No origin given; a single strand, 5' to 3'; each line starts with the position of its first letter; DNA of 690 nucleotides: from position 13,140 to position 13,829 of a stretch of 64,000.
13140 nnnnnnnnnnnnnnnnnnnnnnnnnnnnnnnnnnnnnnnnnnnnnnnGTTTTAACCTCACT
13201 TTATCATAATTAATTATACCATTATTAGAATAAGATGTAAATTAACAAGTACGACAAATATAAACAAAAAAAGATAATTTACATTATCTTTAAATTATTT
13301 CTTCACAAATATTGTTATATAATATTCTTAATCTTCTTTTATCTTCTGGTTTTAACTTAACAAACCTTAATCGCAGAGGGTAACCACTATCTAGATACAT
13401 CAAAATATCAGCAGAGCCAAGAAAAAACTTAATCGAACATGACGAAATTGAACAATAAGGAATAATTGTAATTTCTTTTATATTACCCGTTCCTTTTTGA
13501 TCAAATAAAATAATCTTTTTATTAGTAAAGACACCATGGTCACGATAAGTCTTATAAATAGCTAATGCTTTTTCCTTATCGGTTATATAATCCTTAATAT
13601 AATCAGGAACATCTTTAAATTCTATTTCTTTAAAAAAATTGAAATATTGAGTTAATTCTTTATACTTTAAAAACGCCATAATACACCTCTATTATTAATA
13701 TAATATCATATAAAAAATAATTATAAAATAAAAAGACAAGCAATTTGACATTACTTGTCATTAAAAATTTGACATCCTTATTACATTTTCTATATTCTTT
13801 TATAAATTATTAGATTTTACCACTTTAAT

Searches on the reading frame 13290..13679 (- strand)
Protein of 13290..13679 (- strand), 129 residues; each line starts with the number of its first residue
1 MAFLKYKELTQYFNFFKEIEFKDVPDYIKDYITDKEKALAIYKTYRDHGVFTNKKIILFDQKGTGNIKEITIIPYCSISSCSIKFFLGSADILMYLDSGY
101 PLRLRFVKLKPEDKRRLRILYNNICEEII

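Call 34: search_protein_families(library=pfam, max_evalue=1, proteins=[window:13290-13679:-])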
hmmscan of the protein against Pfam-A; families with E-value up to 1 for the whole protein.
window:13290-13679:- (129 aa): 3 families
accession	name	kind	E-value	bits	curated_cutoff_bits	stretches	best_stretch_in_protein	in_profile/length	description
PF08000.17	bPH_1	-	4.5e-13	49.7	27.7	1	16-83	10-78/122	Bacterial PH domain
PF14470.12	bPH_3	-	3.5e-06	27.8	23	1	49-100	25-74/95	Bacterial PH domain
PF23219.2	LAMB1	-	0.15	12.3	26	1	7-69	85-142/155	LAMB1-4 helical domain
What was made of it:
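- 13290..13679 (-): Downstream neighbour: bacterial PH-domain protein (bPH_1, 129 aa). PF08000, 49.7 bits (call 34).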

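Call 43: find_related_loci(query=A2, collection=genome_contigs, flank=10000)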
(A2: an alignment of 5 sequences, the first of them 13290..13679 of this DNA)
Query A2 (129 aa) in genome_contigs; peptide patterns used: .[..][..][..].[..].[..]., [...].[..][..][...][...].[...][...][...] (x = any residue, [..] = any of these).
424 stretches matched a pattern; 213 encode a relative of the query (tblastn E <= 1e-3); the best 80 are kept; 80 distinct loci.
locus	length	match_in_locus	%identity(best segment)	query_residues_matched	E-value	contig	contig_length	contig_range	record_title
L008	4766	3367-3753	81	1-129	3e-70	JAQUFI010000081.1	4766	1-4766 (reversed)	MAG: Bacilli bacterium isolate STCSWMC_198 NODE_66558_length_4766_cov_2.882733_ST_CSWMC, whole genome shotgun sequence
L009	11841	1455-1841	79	1-129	8e-65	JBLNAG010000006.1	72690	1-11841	MAG: Ignavibacteriales bacterium isolate MAG183 PRJNA951521_bin41_renamed_5, whole genome shotgun sequence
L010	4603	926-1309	66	1-128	1e-52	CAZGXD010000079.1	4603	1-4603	MAG TPA_asm: uncultured Muribaculaceae bacterium isolate binchicken_co157_473 genome assembly, contig: NODE_46044_length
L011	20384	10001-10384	57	1-128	4e-43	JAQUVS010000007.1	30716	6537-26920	MAG: Bacilli bacterium isolate STD2_172 NODE_5211_length_30716_cov_9.522835_Sandtown_D2, whole genome shotgun sequence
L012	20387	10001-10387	52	1-129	5e-42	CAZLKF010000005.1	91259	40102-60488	MAG TPA_asm: uncultured Muribaculaceae bacterium isolate SRP192927_co6_648 genome assembly, contig: NODE_201_length_9125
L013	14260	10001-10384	55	1-128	2e-41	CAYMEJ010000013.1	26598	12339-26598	MAG TPA_asm: uncultured Muribaculaceae bacterium isolate SRP192927_co4_606 genome assembly, contig: NODE_3177_length_265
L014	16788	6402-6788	53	1-129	2e-41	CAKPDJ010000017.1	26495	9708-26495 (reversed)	MAG: uncultured Bacilli bacterium isolate REFINED_METABAT215_TOP10_CONTIGS_1500_ASSEMBLY_K77_MERGED__Hadza_PheChl_Fiber-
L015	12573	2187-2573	50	1-129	3e-40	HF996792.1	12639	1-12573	Clostridium sp. CAG:762 genomic scaffold, scf53, whole genome shotgun sequence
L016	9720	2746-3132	50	1-129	1e-39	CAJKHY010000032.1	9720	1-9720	MAG TPA_asm: uncultured Clostridium sp. isolate SRR5558251-bin.8 genome assembly, contig: NODE_664_length_9720_cov_5.011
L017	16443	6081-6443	53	1-121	3e-39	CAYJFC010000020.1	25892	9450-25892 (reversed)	MAG TPA_asm: uncultured Muribaculaceae bacterium isolate ERP123703_co3_210 genome assembly, contig: NODE_2106_length_258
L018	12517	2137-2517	52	1-127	2e-39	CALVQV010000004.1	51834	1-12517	MAG: uncultured Bacilli bacterium isolate BRZ_KF__bin17 genome assembly, contig: BRZ_KF__NODE_926_length_51834_cov_6.096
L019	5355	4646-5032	52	1-128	4e-39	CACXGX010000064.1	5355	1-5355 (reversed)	MAG: uncultured Erysipelotrichaceae bacterium isolate RUG11250 genome assembly, contig: RUG11250_asm_64, whole genome sh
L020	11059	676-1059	54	1-127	2e-38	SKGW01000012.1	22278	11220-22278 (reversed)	MAG: Bacilli bacterium isolate CSBr16_174 CSBr16-1651, whole genome shotgun sequence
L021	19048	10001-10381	52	1-127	3e-38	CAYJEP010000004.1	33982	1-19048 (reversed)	MAG TPA_asm: uncultured Muribaculaceae bacterium isolate ERP123703_co2_237 genome assembly, contig: NODE_700_length_3398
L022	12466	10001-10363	54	1-121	6e-38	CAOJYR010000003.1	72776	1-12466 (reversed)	MAG TPA_asm: uncultured Tenericutes bacterium isolate SRR17684645_bin.33_metawrap_v1.3_MAG genome assembly, contig: NODE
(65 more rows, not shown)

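Call 60: search_protein_families(library=ncbifam, max_evalue=0.1, proteins=[window:13290-13679:-])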
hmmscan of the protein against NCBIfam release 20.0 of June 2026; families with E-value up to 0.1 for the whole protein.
window:13290-13679:- (129 aa): 0 families

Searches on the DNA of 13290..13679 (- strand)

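Call 50: search_rna_families(sources=[L011, L014, L036, L041, L044, L046, L050, L008], threshold=gathering)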
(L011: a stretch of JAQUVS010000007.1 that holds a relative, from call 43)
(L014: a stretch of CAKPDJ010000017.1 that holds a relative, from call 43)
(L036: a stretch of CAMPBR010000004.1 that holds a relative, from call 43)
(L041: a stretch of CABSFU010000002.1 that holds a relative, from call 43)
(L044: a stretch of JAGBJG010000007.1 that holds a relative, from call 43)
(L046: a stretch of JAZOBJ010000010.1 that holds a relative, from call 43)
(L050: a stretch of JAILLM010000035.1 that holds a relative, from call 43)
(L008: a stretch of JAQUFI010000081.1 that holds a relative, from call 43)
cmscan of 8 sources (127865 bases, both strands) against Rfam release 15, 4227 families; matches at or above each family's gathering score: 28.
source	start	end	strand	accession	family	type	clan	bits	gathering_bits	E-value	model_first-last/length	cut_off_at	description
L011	11898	12098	+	RF00230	T-box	Cis-reg; leader;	-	93.6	93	6.5e-19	1-219/219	no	T-box leader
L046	17377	17449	+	RF00005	tRNA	Gene; tRNA;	CL00001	77.8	29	4.5e-15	1-71/71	no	tRNA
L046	17294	17367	+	RF00005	tRNA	Gene; tRNA;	CL00001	77.2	29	6.5e-15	1-71/71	no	tRNA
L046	5588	5660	+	RF00005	tRNA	Gene; tRNA;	CL00001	75.1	29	2.4e-14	1-71/71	no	tRNA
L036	6692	6777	+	RF01051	c-di-GMP-I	Cis-reg; riboswitch;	CL00126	69.9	35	2.4e-11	1-87/87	no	c-di-GMP-I riboswitch aptamer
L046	17641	17713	+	RF00005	tRNA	Gene; tRNA;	CL00001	69.7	29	7.5e-13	1-71/71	no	tRNA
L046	18205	18278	+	RF00005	tRNA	Gene; tRNA;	CL00001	68.8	29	1.3e-12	1-71/71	no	tRNA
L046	18286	18359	+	RF00005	tRNA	Gene; tRNA;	CL00001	68.5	29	1.7e-12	1-71/71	no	tRNA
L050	358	442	+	RF01051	c-di-GMP-I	Cis-reg; riboswitch;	CL00126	67.6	35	8.6e-11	1-87/87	no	c-di-GMP-I riboswitch aptamer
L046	5708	5780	+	RF00005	tRNA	Gene; tRNA;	CL00001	67.5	29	3.1e-12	1-71/71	no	tRNA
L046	17552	17623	+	RF00005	tRNA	Gene; tRNA;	CL00001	67.1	29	4e-12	1-71/71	no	tRNA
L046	6485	6567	+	RF01051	c-di-GMP-I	Cis-reg; riboswitch;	CL00126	66.6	35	1.5e-10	1-87/87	no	c-di-GMP-I riboswitch aptamer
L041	6907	6990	+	RF01051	c-di-GMP-I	Cis-reg; riboswitch;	CL00126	65.6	35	2.7e-10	1-87/87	no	c-di-GMP-I riboswitch aptamer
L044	7191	7273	+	RF01051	c-di-GMP-I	Cis-reg; riboswitch;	CL00126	65.4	35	3e-10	1-87/87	no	c-di-GMP-I riboswitch aptamer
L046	18089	18161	+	RF00005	tRNA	Gene; tRNA;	CL00001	65.4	29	1.1e-11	1-71/71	no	tRNA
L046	18003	18076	+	RF00005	tRNA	Gene; tRNA;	CL00001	65.2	29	1.3e-11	1-71/71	no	tRNA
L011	7608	7695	+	RF01051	c-di-GMP-I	Cis-reg; riboswitch;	CL00126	64.9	35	3.9e-10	1-87/87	no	c-di-GMP-I riboswitch aptamer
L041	15669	15740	+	RF00005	tRNA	Gene; tRNA;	CL00001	64.2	29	2.5e-11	1-71/71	no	tRNA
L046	20230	20302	+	RF00005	tRNA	Gene; tRNA;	CL00001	64.2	29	2.5e-11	1-71/71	no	tRNA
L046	17918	17991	+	RF00005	tRNA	Gene; tRNA;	CL00001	63.3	29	4.3e-11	1-71/71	no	tRNA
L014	3463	3555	+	RF01051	c-di-GMP-I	Cis-reg; riboswitch;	CL00126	60.6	35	4.5e-09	1-87/87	no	c-di-GMP-I riboswitch aptamer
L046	17461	17541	+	RF00005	tRNA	Gene; tRNA;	CL00001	60.4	29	2.7e-10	1-71/71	no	tRNA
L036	1398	1471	-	RF00005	tRNA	Gene; tRNA;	CL00001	59.9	29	3.8e-10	1-71/71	no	tRNA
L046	17725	17810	+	RF00005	tRNA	Gene; tRNA;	CL00001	59.2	29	6e-10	1-71/71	no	tRNA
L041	17428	17501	+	RF00005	tRNA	Gene; tRNA;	CL00001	58.5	29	9.1e-10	1-71/71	no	tRNA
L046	17817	17906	+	RF00005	tRNA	Gene; tRNA;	CL00001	55.4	29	6.7e-09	1-71/71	no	tRNA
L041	15486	15556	+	RF00005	tRNA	Gene; tRNA;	CL00001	53.7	29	1.9e-08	1-71/71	no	tRNA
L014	7315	7389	+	RF00559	L21_leader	Cis-reg; leader;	-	36.9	36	0.0016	1-77/77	no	Ribosomal protein L21 leader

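Call 55: build_rna_model(alignment_id=A4)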
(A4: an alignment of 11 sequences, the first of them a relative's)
Model R1 built from alignment A4 (11 sequences, 170 columns); structure: RNAalifold consensus.
model positions 131; base pairs 24; branch points 2; effective number of sequences 2.09; information 0.59 bits per position. Calibrated on 0.2 Mb of random sequence (short: E-values are rough).
structure used (alignment columns):
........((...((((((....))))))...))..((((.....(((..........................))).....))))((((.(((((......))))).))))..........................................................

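Call 56: search_with_rna_model(model_id=R1, sources=[window, L008], filters=off, max_evalue=10, show_alignments=3)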
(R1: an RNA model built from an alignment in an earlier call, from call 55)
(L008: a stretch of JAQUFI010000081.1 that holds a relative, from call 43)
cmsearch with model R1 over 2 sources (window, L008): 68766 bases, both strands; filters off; matches with E-value up to 10: 40.
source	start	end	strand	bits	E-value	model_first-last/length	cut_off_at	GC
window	62536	62608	+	15.2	0.17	1-131/131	no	0.29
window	33250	33386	-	13.6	0.41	1-131/131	no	0.28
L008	409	505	+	13.5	0.45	1-131/131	no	0.22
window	49674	49776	+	12.9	0.63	1-131/131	no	0.22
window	25234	25360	-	11.8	1.1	1-131/131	no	0.32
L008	2670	2768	+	11.8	1.2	1-131/131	no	0.3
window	14211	14250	+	11.3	1.5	1-131/131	no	0.22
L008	3122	3198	-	11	1.8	1-131/131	no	0.22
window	24118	24238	-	10.9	1.9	1-131/131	no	0.34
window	15942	16017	-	10.7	2.1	1-131/131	no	0.29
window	20365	20413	-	10.5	2.3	1-131/131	no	0.22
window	49081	49198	+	10.3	2.7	1-131/131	no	0.25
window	18995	19101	-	10.2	2.8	1-131/131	no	0.2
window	8453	8491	-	10.2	2.8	1-131/131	no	0.21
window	45969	46066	-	10.1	3.1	1-131/131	no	0.28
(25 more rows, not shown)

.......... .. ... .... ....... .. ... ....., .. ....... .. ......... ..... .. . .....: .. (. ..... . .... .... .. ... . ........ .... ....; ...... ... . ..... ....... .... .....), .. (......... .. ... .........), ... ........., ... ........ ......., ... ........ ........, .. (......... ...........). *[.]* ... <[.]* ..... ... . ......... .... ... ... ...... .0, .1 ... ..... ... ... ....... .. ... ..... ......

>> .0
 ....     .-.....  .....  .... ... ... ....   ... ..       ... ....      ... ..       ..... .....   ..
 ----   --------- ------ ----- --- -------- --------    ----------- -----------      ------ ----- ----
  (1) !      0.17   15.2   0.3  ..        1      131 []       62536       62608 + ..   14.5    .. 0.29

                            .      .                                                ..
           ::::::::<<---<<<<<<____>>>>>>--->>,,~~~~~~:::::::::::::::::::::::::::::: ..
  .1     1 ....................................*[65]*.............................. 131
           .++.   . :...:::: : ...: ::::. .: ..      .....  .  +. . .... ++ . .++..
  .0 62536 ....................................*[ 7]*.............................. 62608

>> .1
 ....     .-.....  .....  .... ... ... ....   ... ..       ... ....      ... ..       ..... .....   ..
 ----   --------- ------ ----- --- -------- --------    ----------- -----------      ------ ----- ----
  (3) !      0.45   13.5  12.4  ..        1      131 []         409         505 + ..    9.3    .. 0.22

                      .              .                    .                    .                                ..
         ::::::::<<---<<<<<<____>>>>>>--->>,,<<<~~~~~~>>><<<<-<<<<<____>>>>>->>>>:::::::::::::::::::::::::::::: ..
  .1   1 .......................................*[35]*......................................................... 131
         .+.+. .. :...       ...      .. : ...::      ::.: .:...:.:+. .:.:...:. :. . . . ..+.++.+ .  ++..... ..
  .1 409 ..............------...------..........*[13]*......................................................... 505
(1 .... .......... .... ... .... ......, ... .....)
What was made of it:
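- On c-di-GMP-I riboswitch (RF01051) controlled gene: A covariance model built from the family's riboswitch leaders gives 10.2 bits, E 2.8 (call 56).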
